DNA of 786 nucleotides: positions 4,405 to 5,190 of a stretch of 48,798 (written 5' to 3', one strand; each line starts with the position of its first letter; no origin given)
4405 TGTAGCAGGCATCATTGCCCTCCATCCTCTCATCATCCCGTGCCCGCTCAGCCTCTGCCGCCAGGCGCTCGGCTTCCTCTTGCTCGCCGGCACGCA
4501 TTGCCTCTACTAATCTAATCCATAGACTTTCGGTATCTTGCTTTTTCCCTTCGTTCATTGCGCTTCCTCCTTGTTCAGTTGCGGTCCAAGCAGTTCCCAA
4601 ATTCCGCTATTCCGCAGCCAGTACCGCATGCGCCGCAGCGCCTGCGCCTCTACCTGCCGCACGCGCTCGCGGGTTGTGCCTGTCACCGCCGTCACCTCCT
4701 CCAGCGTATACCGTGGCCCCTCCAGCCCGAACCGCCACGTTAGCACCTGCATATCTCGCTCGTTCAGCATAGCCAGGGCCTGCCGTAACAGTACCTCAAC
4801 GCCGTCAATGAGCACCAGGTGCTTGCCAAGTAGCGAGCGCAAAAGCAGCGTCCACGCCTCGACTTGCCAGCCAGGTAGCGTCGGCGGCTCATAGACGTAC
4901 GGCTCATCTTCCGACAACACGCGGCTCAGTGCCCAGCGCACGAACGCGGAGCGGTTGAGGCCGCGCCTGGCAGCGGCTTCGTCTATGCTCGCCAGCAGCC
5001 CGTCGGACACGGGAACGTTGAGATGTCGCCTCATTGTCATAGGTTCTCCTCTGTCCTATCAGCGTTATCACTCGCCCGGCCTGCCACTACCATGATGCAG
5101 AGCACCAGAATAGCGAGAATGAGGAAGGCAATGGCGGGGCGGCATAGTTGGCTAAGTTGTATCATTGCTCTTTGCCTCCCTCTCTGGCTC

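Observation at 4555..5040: Ribbon-helix-helix domain fused to a lone sigma-70 region 4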

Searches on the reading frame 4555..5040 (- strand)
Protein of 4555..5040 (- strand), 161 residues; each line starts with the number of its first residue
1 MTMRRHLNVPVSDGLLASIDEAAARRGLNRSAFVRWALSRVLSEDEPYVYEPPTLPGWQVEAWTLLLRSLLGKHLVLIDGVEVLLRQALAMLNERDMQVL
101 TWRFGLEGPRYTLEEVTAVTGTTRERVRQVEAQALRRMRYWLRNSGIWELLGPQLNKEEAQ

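Call 3: search_protein_families(library=pfam, proteins=[window:4555-5040:-], max_evalue=10)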
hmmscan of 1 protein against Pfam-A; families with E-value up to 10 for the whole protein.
window:4555-5040:- (161 aa): 4 families
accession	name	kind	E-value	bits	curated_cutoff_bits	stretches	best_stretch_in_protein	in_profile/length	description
PF04545.22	Sigma70_r4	-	1.4e-13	50.5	24.1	1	88-139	1-49/50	Sigma-70, region 4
PF01402.27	RHH_1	-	1.8e-05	24.9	20.5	1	9-39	4-34/39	Ribbon-helix-helix protein, copG family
PF21983.2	NikA-like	-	0.12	13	27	1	5-35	5-35/72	Mobilization protein NikA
PF15919.11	HicB_lk_antitox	-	0.15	12.6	27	1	5-34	90-119/123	HicB_like antitoxin of bacterial toxin-antitoxin system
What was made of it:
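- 4555..5040 (-): Whole gene: 161-aa RHH / flap-tip-like helix / sigma region 4 protein (stop codon at 4555-4557). Pfam (call 3).
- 4906..5028 (-): Ribbon-helix-helix domain (residues 5-45): strand region RHLNVPV, helix A 13-25, turn G27-x-x-x-S31, helix B 30-42. RHH_1 E 1.8e-5, above the cutoff (call 3).
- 4561..4806 (-): Sigma-70 region 4 (4.1 + 4.2 + C-terminal helix; residues 79-160), group-1 (RpoD/SigA) type. Sigma70_r4 E 1.4e-13 (call 3).
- On Ribbon-helix-helix (CopG/Arc/MetJ) superfamily: RHH_1 24.9 bits against a cutoff of 20.5 (call 3).
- Checked: Pfam gives RHH_1 at residues 9-39 (E 1.8e-5, 24.9 bits; cutoff 20.5) and Sigma70_r4 at residues 88-139 (E 1.4e-13, 50.5 bits; cutoff 24.1) (call 3).
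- RHH and Sigma70_r4 both score above the curated cutoffs (call 3). It is a lone region 4 in a phage (call 3).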

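Call 4: search_protein_families(library=phrogs, proteins=[window:4555-5040:-], max_evalue=1)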
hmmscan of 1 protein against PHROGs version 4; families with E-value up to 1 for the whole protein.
window:4555-5040:- (161 aa): 11 families
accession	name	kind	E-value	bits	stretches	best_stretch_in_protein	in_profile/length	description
phrog_351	-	transcription regulation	1.5e-12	48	1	82-149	666-733/928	RNA polymerase sigma factor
phrog_18157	-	transcription regulation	0.0071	18.2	1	10-45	55-90/93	transcriptional repressor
phrog_7325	-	transcription regulation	0.031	15.4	1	15-46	67-98/151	CopG-like transcriptional repressor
phrog_12109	-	unknown function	0.031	14.8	1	95-147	8-56/147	-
phrog_876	-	transcription regulation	0.049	14.1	1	7-45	11-49/239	transcriptional repressor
phrog_4738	-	transcription regulation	0.05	14.3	1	2-36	12-47/59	transcriptional repressor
phrog_27098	-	unknown function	0.15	13.5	1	7-44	20-58/95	-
phrog_13890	-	unknown function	0.17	12.9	1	7-38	20-51/73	-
phrog_14683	-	unknown function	0.44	11.7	1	64-90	5-31/56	-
phrog_497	-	moron, auxiliary metabolic gene and host takeover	0.46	10.9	1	12-46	110-144/342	toxin-antitoxin system HicB-like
phrog_3091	-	unknown function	0.5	11.8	0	112-137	40-65/70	-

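Call 5: search_protein_families(library=ncbifam, proteins=[window:4555-5040:-], max_evalue=1)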
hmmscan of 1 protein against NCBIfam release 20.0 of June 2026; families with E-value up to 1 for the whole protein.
window:4555-5040:- (161 aa): 43 families (the best 25 are shown)
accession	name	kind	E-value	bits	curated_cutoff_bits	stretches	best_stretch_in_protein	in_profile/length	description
NF041931.2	MzaA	equivalog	3.1e-16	59.4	800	1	83-147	645-710/726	MZA anti-phage system associated sigma-70 family RNA polymerase sigma factor MzaA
TIGR02394.1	rpoS_proteo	equivalog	2e-13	50.5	378.7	1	79-147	210-279/285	RNA polymerase sigma factor RpoS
TIGR02393.1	RpoD_Cterm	equivalog_domain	4.5e-13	49.4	354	1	83-147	168-233/238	RNA polymerase sigma factor RpoD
NF004208.0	PRK05658.1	equivalog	6.7e-13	48.5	555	1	85-140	562-618/631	RNA polymerase sigma factor RpoD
NF006666.0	PRK09210.1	equivalog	2.2e-12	47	572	1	85-144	302-362/370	RNA polymerase sigma factor RpoD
NF005643.0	PRK07406.1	equivalog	2.7e-12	46.4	500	1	85-149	329-394/397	RNA polymerase sigma factor RpoD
NF004207.0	PRK05657.1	equivalog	3.8e-12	46.2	394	1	79-147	253-322/329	RNA polymerase sigma factor RpoS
NF004562.0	PRK05901.1-4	equivalog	1.2e-11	43.9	779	1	86-146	487-548/571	RNA polymerase sigma factor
TIGR02997.1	Sig70-cyanoRpoD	subfamily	2.2e-10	40.3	384.5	1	85-139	243-298/298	RNA polymerase sigma factor, RpoD/SigA family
NF005785.0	PRK07598.1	equivalog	4.9e-10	38.8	554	1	84-147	343-407/415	RNA polymerase sigma factor SigC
NF005693.0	PRK07500.1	equivalog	1.8e-09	37.2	315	1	83-143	219-278/289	RNA polymerase factor sigma-32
NF004560.0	PRK05901.1-1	equivalog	2.7e-09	36.7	711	1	85-143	448-507/516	RNA polymerase sigma factor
NF005143.0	PRK06596.1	subfamily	4e-09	36.4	241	1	84-143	223-282/285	RNA polymerase factor sigma-32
NF004561.0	PRK05901.1-3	equivalog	4.4e-09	36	582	1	85-143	469-528/537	RNA polymerase sigma factor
NF004566.0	PRK05901.2-4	equivalog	4.5e-09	36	531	1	91-140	381-432/448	RNA polymerase sigma factor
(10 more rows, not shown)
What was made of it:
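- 4906..5028 (-): VapB and CopG-like hits (calls 4, 5).
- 4561..4806 (-): RpoD/RpoS C-termini (call 5).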

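Call 8: find_homologous_proteins(query=window:4555-5040:-, max_evalue=0.001)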
Query window:4555-5040:- (161 aa): 10 proteins with E <= 0.001 among 262 candidates.
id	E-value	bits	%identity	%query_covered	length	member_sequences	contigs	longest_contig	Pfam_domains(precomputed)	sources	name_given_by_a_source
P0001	1.4e-99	348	100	100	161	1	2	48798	PF04545.23,PF01402.28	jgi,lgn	-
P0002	2.7e-59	217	65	98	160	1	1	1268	PF04545.23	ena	-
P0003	1.4e-53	199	64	99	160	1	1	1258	PF04545.23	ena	-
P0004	9.1e-49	183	59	99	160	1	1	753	PF04545.23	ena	-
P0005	2.1e-47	179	62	99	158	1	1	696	PF04545.23,PF01402.28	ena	-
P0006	2.6e-45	172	57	99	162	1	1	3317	PF04545.23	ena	-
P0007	2.4e-43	166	54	97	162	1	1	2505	PF04545.23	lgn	-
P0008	4.2e-43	165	58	95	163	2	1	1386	PF04545.23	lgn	-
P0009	5.0e-43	165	58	99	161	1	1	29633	PF04545.23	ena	-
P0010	5.2e-39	151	55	98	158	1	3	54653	PF04545.23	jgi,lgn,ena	-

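Call 9: search_dna_similar(query=window:4555-5040:-, collection=phages, mode=protein, max_evalue=0.001, max_rows=30)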
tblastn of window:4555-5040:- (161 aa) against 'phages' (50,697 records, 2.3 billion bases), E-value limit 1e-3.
Records with a match: 30; places in all: 31; records where one place covers at least 80% of the query: 0.
Best place of each record, by identity: <60% 30.
By first word of the organism name: Bacteriophage 16; Klebsiella 4; Listeria 2; Enterococcus 2; Acinetobacter 2; Staphylococcus 1; Microcystis 1; Escherichia 1; Salmonella 1.
By host as written in the record: - 19; Listeria monocytogenes 2; Klebsiella pneumoniae ST147-VIM1 2; Klebsiella pneumoniae ST13-OXA48 2; Enterococcus faecalis 1; Staphylococcus aureus 1; Microcystis sp. SG03 1; Escherichia coli O157:H7 ATCC 43895 1; and 1 more.
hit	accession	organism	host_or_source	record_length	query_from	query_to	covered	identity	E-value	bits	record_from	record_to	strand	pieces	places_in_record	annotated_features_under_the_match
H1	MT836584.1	Bacteriophage sp.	human fecal samples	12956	85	156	45%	45.3%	2e-8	58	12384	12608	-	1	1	record has no annotation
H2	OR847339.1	Listeria phage LM 4-11-1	Listeria monocytogenes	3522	85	151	42%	47.1%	7e-9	59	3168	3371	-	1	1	record has no annotation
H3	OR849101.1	Listeria phage LM 4-14-1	Listeria monocytogenes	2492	85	151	42%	47.1%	7e-9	59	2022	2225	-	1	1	record has no annotation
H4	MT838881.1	Bacteriophage sp.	human fecal samples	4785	85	151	42%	47.1%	9e-9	59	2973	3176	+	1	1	record has no annotation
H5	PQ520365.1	Enterococcus phage IME_EF3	-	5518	85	151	42%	47.1%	2e-8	57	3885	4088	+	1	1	record has no annotation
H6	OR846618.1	Enterococcus phage Efs 1-1-1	Enterococcus faecalis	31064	85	151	42%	47.1%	2e-8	57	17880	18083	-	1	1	record has no annotation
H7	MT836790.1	Bacteriophage sp.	human fecal samples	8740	85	151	42%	47.1%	1e-7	56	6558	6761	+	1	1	record has no annotation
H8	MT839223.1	Bacteriophage sp.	human fecal samples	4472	83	151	43%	44.6%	4e-8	57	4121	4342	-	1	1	record has no annotation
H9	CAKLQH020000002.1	Acinetobacter phage MD-2021a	not known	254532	79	151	45%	41.9%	1e-8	58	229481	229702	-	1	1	rpoD: RNA polymerase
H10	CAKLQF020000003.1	Acinetobacter phage MD-2021a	not known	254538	79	151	45%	41.9%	1e-8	58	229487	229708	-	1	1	rpoD: RNA polymerase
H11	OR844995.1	Staphylococcus phage SA 1306 Kay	Staphylococcus aureus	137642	85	151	42%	45.6%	4e-8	57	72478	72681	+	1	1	record has no annotation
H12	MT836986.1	Bacteriophage sp.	human fecal samples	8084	85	151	42%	45.6%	2e-7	55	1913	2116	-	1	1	record has no annotation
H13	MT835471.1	Bacteriophage sp.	human fecal samples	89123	85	151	42%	45.6%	7e-7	53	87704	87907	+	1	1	record has no annotation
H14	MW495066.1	Microcystis phage MaAM05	Microcystis sp. SG03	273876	85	156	45%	41.1%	8e-6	50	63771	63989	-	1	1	rpoD: RNA polymerase sigma factor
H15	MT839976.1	Bacteriophage sp.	human fecal samples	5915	85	151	42%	44.1%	6e-7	54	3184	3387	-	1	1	record has no annotation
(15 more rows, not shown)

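Call 11: find_encoding_contigs(protein=P0010, flank=10000, max_places=3)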
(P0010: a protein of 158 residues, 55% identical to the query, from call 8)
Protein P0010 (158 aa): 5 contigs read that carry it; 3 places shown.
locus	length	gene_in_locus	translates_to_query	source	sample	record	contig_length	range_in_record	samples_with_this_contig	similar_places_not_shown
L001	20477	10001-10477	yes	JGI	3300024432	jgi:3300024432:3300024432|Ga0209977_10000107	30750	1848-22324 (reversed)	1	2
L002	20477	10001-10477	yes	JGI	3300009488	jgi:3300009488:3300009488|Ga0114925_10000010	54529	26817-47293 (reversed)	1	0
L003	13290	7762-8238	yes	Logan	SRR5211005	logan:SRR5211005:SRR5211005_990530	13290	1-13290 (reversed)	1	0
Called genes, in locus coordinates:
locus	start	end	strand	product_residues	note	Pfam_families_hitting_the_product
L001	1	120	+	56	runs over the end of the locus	-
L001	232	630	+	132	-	-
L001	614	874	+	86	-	-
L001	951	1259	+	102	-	-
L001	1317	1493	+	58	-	-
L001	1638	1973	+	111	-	-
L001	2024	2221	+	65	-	-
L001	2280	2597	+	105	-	PF23886:DUF7239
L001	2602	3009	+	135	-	-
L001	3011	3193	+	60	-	-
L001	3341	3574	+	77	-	-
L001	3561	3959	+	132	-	-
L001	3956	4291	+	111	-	PF27050:Phage_P22_Y8K6 (weak)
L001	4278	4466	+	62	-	-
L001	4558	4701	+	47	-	-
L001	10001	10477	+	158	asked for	PF04545:Sigma70_r4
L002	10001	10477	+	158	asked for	PF04545:Sigma70_r4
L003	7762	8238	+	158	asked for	PF04545:Sigma70_r4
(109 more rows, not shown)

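Call 12: find_encoding_contigs(protein=P0009, flank=10000, max_places=3)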
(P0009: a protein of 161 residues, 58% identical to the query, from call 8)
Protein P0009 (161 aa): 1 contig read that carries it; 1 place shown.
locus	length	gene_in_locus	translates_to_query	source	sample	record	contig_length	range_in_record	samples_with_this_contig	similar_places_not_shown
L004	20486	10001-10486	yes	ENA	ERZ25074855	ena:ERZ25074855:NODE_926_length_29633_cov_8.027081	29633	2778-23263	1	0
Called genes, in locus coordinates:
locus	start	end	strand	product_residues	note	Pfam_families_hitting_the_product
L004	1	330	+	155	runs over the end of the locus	-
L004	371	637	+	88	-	-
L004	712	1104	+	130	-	-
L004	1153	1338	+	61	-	-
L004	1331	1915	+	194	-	-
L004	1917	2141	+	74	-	-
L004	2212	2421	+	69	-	-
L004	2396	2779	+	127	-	-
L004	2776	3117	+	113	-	-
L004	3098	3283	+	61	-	-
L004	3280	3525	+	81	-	-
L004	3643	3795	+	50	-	-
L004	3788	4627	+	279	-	-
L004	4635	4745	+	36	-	-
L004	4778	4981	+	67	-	-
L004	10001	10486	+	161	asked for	PF04545:Sigma70_r4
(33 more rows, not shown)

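Call 19: predict_structure(alignment_id=A1)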
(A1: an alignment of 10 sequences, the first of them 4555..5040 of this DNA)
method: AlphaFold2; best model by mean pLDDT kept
length: 161 residues; sequences in the alignment: 10
mean_pLDDT: 78.1   pTM: 0.54
mean pLDDT of the five models: 78.1, 72.3, 60.0, 58.1, 53.7
residues with pLDDT >= 90: 10; 70-90: 119; 50-70: 14; < 50: 18
segments of 3 or more residues with pLDDT < 50: 1-3, 46-56, 158-161
pLDDT, mean of each block of 10 residues (from residue 1): 61 87 90 83 57 56 86 76 86 88 87 85 87 88 78 58 40
secondary structure, 60 per line:
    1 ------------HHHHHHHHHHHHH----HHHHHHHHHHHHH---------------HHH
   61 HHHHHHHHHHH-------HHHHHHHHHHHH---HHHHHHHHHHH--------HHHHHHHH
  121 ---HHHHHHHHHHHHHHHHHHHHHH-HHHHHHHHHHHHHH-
elements in order: H13-25 H30-42 H58-71 H79-90 H94-104 H113-120 H124-145 H147-160
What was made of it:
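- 4906..5028 (-): Helices in the AF2 model (call 19).
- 4873..4905 (-): Pro-rich flexible tether (residues 46-56, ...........). pLDDT below 50 for residues 46-56 in the full-length model (call 19).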

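Call 20: search_protein_representatives(alignment_id=A1)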
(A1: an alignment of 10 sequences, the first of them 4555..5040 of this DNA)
Query: 10 sequences, 160 profile positions. Proteins with E-value up to 0.001 (for the whole library): 56405; up to 1e-10: 3730; up to 1e-30: 3. The best 150 are listed.
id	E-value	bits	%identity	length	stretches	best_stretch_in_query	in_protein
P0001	2.1e-74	264.8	-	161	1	1-160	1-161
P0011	8.4e-46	171.8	-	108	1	53-158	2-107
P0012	1.6e-31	125.5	-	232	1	3-146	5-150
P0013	1.7e-28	115.6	-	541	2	81-146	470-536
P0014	7.9e-27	110.2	-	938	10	90-137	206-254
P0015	6.3e-25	104.0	-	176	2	87-141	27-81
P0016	1.0e-23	100.0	-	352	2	81-143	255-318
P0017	2.0e-22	95.8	-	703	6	85-139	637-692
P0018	2.8e-22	95.4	-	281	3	87-149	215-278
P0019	4.5e-22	94.7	-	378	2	84-137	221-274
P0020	5.3e-22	94.5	-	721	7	79-143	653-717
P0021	6.8e-22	94.1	-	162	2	86-150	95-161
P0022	2.3e-21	92.4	-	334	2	83-139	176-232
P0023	7.6e-21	90.7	-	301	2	83-146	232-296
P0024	6.4e-20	87.7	-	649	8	87-151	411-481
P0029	3.2e-19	85.4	-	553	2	51-152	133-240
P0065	1.4e-15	73.6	-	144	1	68-146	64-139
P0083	4.9e-15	71.8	-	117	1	59-149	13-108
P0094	6.1e-15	71.5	-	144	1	58-143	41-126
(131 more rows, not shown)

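Call 22: find_related_loci(query=A1, collection=viral_contigs, flank=8000)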
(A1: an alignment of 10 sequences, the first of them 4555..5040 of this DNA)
Query A1 (161 aa) in viral_contigs; peptide patterns used: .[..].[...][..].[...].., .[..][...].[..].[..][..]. (x = any residue, [..] = any of these).
380 stretches matched a pattern; 71 encode a relative of the query (tblastn E <= 1e-3); 71 distinct loci.
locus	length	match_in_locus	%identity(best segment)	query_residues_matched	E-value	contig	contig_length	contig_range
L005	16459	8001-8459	55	6-159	8e-49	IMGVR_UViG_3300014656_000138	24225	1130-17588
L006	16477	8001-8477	55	1-160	3e-46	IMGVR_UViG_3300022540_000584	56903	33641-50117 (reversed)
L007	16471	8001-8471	55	2-159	1e-39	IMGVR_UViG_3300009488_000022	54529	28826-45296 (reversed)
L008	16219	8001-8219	37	79-151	5e-12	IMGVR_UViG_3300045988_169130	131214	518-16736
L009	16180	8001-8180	52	92-149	7e-11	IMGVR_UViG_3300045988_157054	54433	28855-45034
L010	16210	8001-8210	44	74-143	1e-10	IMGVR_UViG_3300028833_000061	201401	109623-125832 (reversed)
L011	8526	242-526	38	51-139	2e-10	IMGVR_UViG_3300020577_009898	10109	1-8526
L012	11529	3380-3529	52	91-139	3e-10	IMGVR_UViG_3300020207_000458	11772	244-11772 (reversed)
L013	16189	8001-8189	45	84-145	3e-10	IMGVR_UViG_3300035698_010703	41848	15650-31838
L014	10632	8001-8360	32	46-139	3e-10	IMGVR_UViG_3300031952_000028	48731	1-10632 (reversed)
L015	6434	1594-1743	52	91-139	3e-10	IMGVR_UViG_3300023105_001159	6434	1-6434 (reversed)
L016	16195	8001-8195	46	89-152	5e-10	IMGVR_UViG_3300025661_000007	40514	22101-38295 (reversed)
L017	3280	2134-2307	45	85-139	8e-10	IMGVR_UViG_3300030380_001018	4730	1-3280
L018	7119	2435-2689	34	66-149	1e-9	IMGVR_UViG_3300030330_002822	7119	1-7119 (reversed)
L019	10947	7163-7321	46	85-140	4e-9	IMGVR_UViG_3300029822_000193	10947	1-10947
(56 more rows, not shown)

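Call 23: find_related_loci(query=A1, collection=genome_contigs, flank=8000)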
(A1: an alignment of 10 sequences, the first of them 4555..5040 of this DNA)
Query A1 (161 aa) in genome_contigs; peptide patterns used: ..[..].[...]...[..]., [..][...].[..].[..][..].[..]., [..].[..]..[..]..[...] (x = any residue, [..] = any of these).
600 stretches matched a pattern (row limit reached: there are more); 532 encode a relative of the query (tblastn E <= 1e-3); the best 80 are kept; 80 distinct loci.
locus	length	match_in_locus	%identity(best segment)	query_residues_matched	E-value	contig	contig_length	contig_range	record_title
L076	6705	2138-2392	43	73-156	1e-13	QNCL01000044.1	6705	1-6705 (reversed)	MAG: Candidatus Omnitrophota bacterium isolate B17_G2 B17_Guay2_scaffold_05917, whole genome shotgun sequence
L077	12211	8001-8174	52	88-145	3e-13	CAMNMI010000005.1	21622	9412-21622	MAG: uncultured Rickettsiales bacterium isolate SRR873596_bin.56_metaWRAP_v1.3_MAG genome assembly, contig: NODE.5263_le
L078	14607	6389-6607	45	89-160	6e-13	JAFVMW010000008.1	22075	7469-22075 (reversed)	MAG: Oscillospiraceae bacterium isolate RGIG5208 Sheep_Cecum-3__c111, whole genome shotgun sequence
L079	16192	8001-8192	50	89-151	4e-12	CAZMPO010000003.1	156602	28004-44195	MAG TPA_asm: uncultured Lachnospiraceae bacterium isolate SRP313737_co1_195 genome assembly, contig: NODE_102_length_156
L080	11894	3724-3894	54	85-140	6e-12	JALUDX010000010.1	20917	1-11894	MAG: Anaerolineales bacterium isolate S143_maxbin2_scaf2bin.336 S143_NODE_1101_length_20917_cov_53.463829, whole genome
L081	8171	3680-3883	47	85-151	7e-12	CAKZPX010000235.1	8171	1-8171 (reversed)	MAG TPA_asm: uncultured bacterium isolate SRR5214706_bin.107_CONCOCT_v1.1_MAG genome assembly, contig: ERZ1744544.3735,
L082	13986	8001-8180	45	89-147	8e-12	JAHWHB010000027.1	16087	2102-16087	MAG: Candidatus Woesearchaeota archaeon isolate FT1_394 k127_12182030, whole genome shotgun sequence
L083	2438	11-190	52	85-143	1e-11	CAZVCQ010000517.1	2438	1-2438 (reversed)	MAG TPA_asm: uncultured bacterium isolate SRP178699_co1_229 genome assembly, contig: NODE_73764_length_2438_cov_5.352077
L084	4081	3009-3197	54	83-140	2e-11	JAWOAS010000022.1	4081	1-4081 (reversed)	MAG: Egibacteraceae bacterium isolate BLK2-2.bin.116 k191_1344404, whole genome shotgun sequence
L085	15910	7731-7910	50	81-138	2e-11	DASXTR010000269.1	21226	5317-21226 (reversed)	MAG TPA_asm: Gaiellaceae bacterium isolate SMAG_U4697 k141_530814, whole genome shotgun sequence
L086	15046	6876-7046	49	85-140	2e-11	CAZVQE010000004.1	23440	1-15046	MAG TPA_asm: uncultured Anaerolineae bacterium isolate SRP189682_co1_280 genome assembly, contig: NODE_3697_length_23440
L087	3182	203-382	47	85-143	2e-11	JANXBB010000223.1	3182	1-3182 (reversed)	MAG: candidate division WOR-3 bacterium isolate SKYB20 k141_399625, whole genome shotgun sequence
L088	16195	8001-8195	37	75-139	4e-11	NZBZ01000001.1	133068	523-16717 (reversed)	MAG: bacterium isolate ARS1290 41115, whole genome shotgun sequence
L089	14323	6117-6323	43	85-152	4e-11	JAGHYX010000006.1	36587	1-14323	MAG: Chloroflexota bacterium isolate 629B.23 NODE_154_length_36587_cov_62.092056, whole genome shotgun sequence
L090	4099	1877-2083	46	85-152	5e-11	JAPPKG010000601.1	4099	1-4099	MAG: Caldilineaceae bacterium isolate RHO2_bin_67 NODE_18725_length_4099_cov_28.528684, whole genome shotgun sequence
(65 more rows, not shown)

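Call 25: fold_search(model_id=the predicted structure, library=pdb)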
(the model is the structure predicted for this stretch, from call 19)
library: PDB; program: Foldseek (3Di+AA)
matches with E <= 10: 360; with E <= 0.001: 7
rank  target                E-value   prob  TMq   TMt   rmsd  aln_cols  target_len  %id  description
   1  9a58_A                3.4e-04  1.00  0.37  0.17  20.1       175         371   28  Integrative model of SIGA-RPOC by crosslinking MS and deep learning (released 2024-09-18)
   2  7rdq_F                7.4e-04  1.00  0.40  0.19  17.7       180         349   25  Cryo-EM structure of Thermus thermophilus reiterative transcription complex with 11nt oligo-G RNA (released 2022-02-02)
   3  7p5x_AF               7.8e-04  1.00  0.37  0.20  18.8       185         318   21  Mycobacterial RNAP with transcriptional activator PafBC (released 2021-12-22)
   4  9fog_F                8.3e-04  1.00  0.35  0.18   1.6        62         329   48  Ap3G bound in de novo transcription initiation T. thermophilus RNA polymerase complex with TC DNA template (released 2025-12-17)
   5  9uma_F                8.3e-04  1.00  0.37  0.19  17.0       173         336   25  CryoEM structure of T.thermophilus transcription initiation complex bound to Gp4A-C, -1 dA in the template DNA strand (released 2025-10-22)
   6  5e17_F                8.8e-04  1.00  0.40  0.21  17.2       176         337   23  T. thermophilus transcription initiation complex having a RRR discriminator sequence and a nontemplate-strand length c (released 2016-03-09)
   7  9ujp_F                8.8e-04  1.00  0.37  0.19  17.0       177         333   25  CryoEM structure of the T.thermophilus transcription initiation complex in the presence of Up4A (released 2025-10-22)
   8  6kqg_F                1.1e-03  1.00  0.38  0.19  16.6       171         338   26  Thermus thermophilus initial transcription complex comprising sigma A and 5'-OH RNA of 6 nt (released 2020-03-11)
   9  9ukt_F                1.1e-03  1.00  0.37  0.19  17.3       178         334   26  CryoEM structure of the T.thermophilus transcription initiation complex bound to Gp4A-C-U and CTP, -1 dC in the templa (released 2025-10-22)
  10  5tjg_F                1.2e-03  1.00  0.38  0.19  16.1       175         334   26  Thermus aquaticus delta1.1-sigmaA holoenzyme/downstream-fork promoter complex with an open clamp (released 2017-06-21)
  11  5e18_F                1.2e-03  1.00  0.40  0.20  17.1       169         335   25  T. thermophilus transcription initiation complex having a YYY discriminator sequence and a nontemplate-strand length c (released 2016-03-09)
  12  8igr_L                1.3e-03  1.00  0.38  0.21  18.8       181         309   23  Cryo-EM structure of CII-dependent transcription activation complex (released 2023-05-17)
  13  4g6d_A                1.4e-03  1.00  0.33  0.77   1.8        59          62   51  G1 ORF67 / Staphyloccus aureus sigmaA domain 4 complex (released 2013-01-23)
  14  9uko_F                1.4e-03  1.00  0.37  0.18  17.2       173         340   26  CryoEM structure of the T.thermophilus transcription initiation complex bound to Ap4A-C, -1 dA in the template DNA str (released 2025-10-22)
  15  9ujl_F                1.6e-03  1.00  0.37  0.18  17.9       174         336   27  CryoEM structure of the T.thermophilus transcription initiation complex in the presence of Ap4A (released 2025-10-22)
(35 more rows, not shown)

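Call 33: find_homologous_proteins(query=P0012, max_evalue=0.00001)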
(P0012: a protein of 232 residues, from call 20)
Query P0012 (232 aa): 1 proteins with E <= 0.00001 among 761 candidates.
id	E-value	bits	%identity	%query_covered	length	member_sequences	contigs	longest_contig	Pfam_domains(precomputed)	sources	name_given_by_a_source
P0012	9.8e-148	508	100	100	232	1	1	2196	PF03118.22,PF04545.23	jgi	-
